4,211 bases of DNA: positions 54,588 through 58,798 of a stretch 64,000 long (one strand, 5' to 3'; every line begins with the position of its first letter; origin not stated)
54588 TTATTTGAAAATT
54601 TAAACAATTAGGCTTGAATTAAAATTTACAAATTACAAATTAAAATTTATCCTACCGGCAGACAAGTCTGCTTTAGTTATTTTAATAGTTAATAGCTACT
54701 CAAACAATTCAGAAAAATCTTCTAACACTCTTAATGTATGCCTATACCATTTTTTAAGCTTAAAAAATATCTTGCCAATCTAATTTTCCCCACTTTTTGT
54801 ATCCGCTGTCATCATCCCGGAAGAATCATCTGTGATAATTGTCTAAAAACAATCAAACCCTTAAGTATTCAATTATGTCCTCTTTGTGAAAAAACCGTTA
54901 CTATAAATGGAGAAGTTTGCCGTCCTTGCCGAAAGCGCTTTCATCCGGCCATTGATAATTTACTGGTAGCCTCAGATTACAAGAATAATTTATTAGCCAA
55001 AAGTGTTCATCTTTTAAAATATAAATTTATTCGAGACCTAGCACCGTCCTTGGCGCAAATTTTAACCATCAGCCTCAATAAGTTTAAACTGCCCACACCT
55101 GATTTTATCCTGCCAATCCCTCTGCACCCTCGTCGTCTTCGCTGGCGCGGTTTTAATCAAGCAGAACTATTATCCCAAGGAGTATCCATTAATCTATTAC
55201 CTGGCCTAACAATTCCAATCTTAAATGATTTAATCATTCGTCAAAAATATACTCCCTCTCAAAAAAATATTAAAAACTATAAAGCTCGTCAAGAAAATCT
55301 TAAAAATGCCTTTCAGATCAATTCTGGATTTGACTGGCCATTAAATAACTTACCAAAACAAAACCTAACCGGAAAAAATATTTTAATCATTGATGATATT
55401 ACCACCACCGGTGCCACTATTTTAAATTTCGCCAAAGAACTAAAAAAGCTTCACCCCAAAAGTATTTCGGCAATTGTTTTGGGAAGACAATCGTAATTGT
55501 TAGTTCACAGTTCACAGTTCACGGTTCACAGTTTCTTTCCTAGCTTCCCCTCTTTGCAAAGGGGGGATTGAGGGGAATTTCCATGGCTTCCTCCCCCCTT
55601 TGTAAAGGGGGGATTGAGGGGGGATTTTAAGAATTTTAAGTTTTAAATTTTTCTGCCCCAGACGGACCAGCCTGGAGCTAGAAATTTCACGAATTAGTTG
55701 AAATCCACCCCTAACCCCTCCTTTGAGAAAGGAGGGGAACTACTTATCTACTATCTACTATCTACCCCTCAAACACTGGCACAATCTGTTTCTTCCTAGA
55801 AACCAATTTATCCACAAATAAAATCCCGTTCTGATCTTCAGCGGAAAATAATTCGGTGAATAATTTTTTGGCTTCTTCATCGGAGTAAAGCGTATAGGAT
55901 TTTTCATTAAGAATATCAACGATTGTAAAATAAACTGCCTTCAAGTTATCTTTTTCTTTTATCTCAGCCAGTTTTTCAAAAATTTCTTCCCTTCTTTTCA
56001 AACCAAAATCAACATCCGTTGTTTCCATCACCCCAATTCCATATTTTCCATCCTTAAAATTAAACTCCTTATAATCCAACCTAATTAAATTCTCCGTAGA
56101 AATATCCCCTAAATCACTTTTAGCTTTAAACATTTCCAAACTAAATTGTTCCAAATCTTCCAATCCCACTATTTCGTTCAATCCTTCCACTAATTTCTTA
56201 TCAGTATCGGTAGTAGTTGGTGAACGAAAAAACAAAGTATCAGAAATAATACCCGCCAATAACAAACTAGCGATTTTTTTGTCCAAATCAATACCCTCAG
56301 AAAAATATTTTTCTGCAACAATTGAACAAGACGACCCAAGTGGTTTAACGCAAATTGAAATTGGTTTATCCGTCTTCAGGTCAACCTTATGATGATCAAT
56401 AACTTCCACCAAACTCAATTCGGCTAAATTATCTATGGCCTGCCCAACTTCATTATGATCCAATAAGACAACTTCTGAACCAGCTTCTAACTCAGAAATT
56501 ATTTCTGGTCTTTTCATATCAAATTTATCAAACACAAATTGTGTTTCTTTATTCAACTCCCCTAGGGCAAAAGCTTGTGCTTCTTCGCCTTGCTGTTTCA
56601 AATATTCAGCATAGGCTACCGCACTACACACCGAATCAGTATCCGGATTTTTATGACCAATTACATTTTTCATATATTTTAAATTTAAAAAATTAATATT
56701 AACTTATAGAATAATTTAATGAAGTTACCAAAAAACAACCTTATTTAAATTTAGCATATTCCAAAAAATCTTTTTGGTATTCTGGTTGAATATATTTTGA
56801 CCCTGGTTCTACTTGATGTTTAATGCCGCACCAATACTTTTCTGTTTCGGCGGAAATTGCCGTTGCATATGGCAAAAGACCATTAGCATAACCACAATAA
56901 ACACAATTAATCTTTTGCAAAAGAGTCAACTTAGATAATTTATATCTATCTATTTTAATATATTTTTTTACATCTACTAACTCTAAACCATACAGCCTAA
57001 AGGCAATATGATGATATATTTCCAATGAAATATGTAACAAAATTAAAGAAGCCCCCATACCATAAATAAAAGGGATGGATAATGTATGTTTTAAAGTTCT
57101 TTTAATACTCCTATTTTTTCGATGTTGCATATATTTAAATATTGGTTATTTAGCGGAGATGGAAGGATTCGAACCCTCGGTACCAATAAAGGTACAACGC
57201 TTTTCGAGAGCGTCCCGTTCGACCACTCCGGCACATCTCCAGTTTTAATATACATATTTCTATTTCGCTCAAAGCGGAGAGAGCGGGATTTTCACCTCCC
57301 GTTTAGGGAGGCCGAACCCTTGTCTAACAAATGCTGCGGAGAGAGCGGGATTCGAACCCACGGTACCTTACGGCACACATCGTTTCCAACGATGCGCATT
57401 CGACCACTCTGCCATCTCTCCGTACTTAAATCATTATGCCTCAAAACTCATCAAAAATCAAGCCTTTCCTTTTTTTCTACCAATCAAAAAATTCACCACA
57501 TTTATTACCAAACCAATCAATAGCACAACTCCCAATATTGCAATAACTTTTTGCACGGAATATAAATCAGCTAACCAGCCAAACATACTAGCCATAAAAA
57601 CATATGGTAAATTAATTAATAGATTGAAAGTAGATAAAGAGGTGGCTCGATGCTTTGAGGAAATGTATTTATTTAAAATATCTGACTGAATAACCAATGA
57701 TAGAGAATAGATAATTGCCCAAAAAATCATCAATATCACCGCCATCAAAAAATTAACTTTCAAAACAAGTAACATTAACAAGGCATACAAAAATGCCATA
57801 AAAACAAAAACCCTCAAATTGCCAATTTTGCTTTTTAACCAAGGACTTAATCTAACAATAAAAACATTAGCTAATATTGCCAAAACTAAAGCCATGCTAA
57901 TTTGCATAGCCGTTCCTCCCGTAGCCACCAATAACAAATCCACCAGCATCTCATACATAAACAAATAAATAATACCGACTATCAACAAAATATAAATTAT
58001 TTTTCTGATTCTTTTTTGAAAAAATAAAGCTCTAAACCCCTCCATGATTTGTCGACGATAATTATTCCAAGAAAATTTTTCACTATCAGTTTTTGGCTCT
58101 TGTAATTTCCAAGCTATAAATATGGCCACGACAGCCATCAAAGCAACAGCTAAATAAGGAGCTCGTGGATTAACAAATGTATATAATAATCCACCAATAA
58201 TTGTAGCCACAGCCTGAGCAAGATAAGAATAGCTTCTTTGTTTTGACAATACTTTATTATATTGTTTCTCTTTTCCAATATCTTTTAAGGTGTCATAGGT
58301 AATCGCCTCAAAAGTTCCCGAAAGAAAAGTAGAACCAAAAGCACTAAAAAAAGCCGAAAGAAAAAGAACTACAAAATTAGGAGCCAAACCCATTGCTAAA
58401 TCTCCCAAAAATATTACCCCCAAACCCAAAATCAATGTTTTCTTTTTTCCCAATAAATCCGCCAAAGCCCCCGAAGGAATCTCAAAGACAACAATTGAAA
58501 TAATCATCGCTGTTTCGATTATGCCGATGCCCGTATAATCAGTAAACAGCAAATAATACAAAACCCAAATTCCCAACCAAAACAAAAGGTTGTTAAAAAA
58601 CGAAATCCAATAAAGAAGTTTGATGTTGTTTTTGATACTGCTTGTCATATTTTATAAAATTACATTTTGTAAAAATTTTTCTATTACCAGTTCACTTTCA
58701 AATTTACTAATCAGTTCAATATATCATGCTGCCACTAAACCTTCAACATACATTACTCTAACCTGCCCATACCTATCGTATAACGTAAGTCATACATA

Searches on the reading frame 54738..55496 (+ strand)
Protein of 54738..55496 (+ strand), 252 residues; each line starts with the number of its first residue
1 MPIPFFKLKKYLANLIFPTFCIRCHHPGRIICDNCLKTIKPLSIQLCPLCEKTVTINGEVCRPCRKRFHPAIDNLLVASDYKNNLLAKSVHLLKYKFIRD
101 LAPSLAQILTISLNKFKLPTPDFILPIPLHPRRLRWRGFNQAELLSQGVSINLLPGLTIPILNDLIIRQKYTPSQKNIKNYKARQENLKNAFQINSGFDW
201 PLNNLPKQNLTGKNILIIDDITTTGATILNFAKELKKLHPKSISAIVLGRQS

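Call 21: search_protein_families(library=pfam, proteins=[window:54738-55496:+], max_evalue=0.001)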
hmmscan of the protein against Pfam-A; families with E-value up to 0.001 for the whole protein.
window:54738-55496:+ (252 aa): 2 families
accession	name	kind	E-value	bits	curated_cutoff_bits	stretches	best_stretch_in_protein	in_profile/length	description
PF00156.33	Pribosyltran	-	7.2e-08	32.3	26.3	1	162-248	55-123/158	Phosphoribosyl transferase domain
PF18912.6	DZR_2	-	2.6e-06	27.6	27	1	13-65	2-56/56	Double zinc ribbon domain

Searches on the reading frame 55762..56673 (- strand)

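Call 21: search_protein_families(library=pfam, proteins=[window:55762-56673:-], max_evalue=0.001)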
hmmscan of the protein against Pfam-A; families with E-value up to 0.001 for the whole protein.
window:55762-56673:- (303 aa): 2 families
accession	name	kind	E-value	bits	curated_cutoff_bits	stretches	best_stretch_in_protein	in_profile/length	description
PF02833.19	DHHA2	-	7.2e-29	101.2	27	1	180-301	2-123/126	DHHA2 domain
PF01368.27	DHH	-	4.5e-20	72.6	28.1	1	4-142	4-125/125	DHH family, N-terminal domain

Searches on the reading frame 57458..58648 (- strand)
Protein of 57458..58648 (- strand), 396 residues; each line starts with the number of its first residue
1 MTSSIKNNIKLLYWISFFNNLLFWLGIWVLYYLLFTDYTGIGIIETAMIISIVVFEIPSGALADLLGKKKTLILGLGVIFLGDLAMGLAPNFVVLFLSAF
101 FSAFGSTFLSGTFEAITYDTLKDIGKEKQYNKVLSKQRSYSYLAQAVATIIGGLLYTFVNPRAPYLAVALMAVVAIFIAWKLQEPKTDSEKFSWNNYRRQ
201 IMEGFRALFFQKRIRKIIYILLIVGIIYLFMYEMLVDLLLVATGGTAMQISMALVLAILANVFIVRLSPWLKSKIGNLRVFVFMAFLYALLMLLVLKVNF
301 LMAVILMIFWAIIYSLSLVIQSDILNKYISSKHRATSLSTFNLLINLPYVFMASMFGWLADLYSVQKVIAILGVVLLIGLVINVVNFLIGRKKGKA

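Call 21: search_protein_families(library=pfam, proteins=[window:57458-58648:-], max_evalue=0.001)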
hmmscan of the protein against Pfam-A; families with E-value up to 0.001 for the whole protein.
window:57458-58648:- (396 aa): 1 family
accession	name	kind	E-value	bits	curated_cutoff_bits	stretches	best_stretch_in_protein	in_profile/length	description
PF07690.21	MFS_1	-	6.6e-32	111.2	33.4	2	14-346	2-340/347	Major Facilitator Superfamily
